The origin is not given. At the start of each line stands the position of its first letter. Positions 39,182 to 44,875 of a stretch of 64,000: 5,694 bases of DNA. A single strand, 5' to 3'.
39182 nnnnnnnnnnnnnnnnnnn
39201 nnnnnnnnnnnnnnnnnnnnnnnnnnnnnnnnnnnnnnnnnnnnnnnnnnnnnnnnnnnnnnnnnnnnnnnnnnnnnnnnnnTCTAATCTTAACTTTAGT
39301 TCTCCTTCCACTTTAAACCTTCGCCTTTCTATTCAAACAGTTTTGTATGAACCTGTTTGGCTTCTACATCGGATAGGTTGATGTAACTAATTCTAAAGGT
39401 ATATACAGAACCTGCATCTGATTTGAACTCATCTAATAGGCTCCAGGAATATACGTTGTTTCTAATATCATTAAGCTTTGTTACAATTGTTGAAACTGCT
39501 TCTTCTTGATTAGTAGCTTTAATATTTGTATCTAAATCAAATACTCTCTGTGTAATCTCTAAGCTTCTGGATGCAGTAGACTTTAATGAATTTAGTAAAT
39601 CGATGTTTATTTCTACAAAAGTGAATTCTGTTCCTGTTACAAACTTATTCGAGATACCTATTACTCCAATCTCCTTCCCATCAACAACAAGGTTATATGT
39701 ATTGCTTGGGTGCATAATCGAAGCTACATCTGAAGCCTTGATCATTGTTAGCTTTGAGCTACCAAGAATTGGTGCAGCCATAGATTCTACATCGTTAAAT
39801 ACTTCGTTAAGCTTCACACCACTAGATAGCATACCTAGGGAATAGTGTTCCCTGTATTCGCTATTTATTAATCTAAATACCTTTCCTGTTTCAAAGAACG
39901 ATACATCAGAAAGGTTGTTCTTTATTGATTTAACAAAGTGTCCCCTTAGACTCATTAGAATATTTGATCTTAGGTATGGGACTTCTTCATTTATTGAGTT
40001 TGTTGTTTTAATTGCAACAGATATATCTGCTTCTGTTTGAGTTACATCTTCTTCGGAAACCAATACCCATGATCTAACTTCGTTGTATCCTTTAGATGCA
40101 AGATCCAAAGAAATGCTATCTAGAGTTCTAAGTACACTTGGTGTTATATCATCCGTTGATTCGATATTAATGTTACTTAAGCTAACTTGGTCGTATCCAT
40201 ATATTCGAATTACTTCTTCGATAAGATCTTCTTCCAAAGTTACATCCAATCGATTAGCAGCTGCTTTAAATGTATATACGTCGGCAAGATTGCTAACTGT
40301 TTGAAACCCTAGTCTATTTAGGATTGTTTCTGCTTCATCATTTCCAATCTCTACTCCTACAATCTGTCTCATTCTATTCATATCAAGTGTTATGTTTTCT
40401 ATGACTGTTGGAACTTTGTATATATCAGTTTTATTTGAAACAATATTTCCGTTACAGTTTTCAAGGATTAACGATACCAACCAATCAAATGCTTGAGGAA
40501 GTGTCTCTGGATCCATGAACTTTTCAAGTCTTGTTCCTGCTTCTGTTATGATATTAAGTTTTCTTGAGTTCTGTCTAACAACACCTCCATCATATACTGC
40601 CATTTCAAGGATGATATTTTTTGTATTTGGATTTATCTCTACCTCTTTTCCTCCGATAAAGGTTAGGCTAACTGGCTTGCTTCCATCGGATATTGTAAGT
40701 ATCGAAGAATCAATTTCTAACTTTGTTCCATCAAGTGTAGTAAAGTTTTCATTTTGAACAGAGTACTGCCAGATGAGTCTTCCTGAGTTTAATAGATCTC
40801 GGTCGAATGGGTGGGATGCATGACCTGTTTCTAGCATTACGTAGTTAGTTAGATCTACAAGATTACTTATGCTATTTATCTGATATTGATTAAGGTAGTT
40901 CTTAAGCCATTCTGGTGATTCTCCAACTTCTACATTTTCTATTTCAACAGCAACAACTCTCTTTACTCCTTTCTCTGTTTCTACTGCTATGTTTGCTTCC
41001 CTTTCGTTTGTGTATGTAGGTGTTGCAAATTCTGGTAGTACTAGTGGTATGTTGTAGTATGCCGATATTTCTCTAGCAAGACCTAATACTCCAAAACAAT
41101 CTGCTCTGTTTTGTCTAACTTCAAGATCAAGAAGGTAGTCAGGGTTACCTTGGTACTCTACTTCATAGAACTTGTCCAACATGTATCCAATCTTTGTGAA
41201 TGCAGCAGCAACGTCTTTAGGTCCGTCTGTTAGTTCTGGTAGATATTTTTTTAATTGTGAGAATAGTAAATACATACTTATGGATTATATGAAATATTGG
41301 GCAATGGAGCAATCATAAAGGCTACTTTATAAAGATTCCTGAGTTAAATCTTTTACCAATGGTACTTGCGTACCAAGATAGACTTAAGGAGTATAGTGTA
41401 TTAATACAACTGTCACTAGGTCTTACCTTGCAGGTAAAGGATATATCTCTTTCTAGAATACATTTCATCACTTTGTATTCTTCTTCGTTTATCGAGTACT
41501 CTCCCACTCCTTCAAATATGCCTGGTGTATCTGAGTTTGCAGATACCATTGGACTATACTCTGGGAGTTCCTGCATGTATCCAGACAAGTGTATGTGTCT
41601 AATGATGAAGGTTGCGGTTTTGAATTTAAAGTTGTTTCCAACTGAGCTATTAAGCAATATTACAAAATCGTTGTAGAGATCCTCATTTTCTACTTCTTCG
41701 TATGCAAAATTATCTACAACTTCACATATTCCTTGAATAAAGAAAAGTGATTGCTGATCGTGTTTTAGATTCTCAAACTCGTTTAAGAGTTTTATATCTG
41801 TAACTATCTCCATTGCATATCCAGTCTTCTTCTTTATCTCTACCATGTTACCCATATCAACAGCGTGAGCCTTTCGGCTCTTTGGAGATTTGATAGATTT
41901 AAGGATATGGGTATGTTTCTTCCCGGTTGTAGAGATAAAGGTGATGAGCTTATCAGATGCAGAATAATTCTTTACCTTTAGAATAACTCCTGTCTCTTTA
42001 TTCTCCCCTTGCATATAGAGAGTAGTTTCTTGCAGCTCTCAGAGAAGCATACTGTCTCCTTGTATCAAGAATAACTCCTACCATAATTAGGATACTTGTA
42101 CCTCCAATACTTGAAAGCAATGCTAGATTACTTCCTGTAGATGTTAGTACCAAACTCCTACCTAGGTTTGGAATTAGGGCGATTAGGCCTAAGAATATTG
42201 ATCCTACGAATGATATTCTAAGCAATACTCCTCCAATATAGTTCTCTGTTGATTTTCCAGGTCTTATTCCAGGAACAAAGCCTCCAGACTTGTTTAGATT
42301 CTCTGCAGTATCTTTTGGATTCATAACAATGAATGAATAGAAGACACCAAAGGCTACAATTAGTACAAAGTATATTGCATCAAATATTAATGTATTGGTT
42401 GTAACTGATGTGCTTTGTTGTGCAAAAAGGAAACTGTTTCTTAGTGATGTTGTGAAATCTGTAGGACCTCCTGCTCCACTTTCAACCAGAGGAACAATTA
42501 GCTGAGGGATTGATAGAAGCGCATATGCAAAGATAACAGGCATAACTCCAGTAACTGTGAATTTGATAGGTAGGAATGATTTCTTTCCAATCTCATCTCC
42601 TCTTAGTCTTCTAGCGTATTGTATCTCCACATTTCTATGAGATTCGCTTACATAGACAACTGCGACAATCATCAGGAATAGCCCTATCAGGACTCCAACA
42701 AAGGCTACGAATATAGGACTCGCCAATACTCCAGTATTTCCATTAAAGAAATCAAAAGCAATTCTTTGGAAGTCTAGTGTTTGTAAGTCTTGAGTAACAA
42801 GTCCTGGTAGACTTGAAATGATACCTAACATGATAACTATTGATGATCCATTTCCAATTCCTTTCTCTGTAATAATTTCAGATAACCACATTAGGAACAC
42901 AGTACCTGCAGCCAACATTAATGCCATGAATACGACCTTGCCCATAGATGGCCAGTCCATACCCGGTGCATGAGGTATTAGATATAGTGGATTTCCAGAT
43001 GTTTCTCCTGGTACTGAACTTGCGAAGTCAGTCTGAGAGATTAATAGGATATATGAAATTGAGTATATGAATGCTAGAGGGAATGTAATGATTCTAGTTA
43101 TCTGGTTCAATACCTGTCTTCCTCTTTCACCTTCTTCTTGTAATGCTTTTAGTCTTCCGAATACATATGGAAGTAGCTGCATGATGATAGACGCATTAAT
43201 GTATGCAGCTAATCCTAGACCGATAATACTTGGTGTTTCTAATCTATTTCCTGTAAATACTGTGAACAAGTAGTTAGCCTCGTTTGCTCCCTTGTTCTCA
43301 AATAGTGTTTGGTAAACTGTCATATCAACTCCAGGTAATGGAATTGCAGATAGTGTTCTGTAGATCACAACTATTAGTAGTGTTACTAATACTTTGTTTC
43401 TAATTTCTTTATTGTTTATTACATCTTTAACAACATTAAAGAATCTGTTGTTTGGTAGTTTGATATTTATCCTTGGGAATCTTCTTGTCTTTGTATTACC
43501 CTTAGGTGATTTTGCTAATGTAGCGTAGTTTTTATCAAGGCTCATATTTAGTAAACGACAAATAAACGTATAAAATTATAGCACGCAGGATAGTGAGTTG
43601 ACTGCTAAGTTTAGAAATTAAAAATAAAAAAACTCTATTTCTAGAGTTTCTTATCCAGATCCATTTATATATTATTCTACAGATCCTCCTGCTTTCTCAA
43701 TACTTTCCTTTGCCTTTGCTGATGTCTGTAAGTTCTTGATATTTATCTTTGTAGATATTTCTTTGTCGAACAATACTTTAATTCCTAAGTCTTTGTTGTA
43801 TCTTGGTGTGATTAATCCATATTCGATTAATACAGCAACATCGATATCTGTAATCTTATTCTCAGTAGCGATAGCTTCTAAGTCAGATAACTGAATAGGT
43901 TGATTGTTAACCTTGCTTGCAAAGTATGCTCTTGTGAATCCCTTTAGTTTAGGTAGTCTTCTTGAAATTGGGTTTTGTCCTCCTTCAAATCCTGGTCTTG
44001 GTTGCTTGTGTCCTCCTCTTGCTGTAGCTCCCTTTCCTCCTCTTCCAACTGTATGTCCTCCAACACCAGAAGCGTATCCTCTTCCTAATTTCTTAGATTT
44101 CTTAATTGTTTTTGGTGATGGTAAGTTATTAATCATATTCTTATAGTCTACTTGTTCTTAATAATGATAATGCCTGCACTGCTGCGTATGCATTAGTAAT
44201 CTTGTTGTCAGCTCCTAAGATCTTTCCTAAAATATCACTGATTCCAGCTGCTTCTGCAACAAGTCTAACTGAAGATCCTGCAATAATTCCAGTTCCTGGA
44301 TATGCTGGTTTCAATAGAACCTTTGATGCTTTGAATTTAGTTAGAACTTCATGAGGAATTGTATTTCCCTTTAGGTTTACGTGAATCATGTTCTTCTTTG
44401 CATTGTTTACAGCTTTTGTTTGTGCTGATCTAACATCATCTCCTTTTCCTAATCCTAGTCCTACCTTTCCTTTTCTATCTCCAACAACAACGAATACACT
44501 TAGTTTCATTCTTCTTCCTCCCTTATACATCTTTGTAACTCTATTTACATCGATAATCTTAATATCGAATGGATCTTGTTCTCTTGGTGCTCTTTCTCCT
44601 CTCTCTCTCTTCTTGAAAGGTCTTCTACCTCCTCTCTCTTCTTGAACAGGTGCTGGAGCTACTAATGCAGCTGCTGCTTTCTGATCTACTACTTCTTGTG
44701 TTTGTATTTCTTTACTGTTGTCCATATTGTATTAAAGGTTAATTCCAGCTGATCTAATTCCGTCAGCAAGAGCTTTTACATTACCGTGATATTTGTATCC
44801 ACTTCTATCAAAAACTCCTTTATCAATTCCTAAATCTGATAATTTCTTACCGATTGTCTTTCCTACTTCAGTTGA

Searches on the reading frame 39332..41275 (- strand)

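Call 73: search_protein_families(library=pfam, proteins=[window:39332-41275:-], max_evalue=0.00001)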
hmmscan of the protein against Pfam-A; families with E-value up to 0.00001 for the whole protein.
window:39332-41275:- (648 aa): 3 families
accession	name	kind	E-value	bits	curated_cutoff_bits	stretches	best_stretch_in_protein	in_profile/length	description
PF03483.22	B3_4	-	3.4e-45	154.2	29.3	1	105-275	3-174/174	B3/4 domain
PF17759.6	tRNA_synthFbeta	-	3.8e-19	69.5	22.4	1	383-541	20-192/214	Phenylalanyl tRNA synthetase beta chain CLM domain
PF03484.21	B5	-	1.4e-16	60.9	28.6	1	295-361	1-67/67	tRNA synthetase B5 domain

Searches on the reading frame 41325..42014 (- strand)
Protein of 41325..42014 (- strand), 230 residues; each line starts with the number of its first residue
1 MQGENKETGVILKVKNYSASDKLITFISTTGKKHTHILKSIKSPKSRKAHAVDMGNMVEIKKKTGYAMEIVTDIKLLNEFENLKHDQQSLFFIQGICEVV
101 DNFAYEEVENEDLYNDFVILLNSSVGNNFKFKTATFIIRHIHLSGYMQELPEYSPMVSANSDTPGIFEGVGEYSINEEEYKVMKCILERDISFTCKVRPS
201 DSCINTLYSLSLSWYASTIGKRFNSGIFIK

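Call 73: search_protein_families(library=pfam, proteins=[window:41325-42014:-], max_evalue=0.00001)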
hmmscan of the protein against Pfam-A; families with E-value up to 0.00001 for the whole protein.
window:41325-42014:- (230 aa): 1 family
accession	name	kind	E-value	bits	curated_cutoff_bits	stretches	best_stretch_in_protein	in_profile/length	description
PF11967.14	RecO_N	-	4.6e-08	33.4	27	1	4-78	3-78/80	Recombination protein O N terminal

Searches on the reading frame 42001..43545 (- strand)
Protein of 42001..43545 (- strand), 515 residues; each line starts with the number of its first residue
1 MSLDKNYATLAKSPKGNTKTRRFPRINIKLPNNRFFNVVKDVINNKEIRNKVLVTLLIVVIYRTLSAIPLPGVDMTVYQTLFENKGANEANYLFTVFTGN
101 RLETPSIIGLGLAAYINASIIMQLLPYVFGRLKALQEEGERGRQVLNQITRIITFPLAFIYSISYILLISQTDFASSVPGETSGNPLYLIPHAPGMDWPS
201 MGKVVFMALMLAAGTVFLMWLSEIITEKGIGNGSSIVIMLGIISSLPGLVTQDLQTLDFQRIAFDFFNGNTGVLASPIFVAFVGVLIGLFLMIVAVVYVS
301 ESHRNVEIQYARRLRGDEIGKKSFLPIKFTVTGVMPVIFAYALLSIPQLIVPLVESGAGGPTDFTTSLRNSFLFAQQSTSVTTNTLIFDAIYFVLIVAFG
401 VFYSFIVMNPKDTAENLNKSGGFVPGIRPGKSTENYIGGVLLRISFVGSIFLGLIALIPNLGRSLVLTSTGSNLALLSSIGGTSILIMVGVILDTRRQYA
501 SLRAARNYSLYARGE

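Call 73: search_protein_families(library=pfam, proteins=[window:42001-43545:-], max_evalue=0.00001)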
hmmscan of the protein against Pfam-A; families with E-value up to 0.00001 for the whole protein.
window:42001-43545:- (515 aa): 1 family
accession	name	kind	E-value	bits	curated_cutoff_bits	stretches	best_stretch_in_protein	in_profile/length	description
PF00344.25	SecY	-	3.4e-88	296.4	32.2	1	106-495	1-305/306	SecY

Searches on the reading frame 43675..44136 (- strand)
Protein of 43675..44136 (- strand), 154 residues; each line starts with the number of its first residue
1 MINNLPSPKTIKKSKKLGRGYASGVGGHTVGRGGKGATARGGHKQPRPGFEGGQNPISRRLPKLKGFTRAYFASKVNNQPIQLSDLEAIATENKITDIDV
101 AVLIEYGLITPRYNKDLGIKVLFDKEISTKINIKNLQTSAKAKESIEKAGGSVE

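Call 73: search_protein_families(library=pfam, proteins=[window:43675-44136:-], max_evalue=0.00001)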
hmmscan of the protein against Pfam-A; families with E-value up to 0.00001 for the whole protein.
window:43675-44136:- (154 aa): 1 family
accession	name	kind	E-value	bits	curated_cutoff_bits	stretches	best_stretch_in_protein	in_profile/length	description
PF00828.25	Ribosomal_L27A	-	1.5e-15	57.8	21.5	1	80-154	1-72/72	Ribosomal proteins 50S-L15, 50S-L18e, 60S-L27A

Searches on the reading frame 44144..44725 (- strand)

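Call 73: search_protein_families(library=pfam, proteins=[window:44144-44725:-], max_evalue=0.00001)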
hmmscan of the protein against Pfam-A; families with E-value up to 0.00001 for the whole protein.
window:44144-44725:- (194 aa): 2 families
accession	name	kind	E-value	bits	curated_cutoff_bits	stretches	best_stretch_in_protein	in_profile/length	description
PF00333.26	Ribosomal_S5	-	1.4e-24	86.4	27.1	1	54-117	2-65/65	Ribosomal protein S5, N-terminal domain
PF03719.21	Ribosomal_S5_C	-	1.5e-20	72.8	21.5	1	130-191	2-63/71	Ribosomal protein S5, C-terminal domain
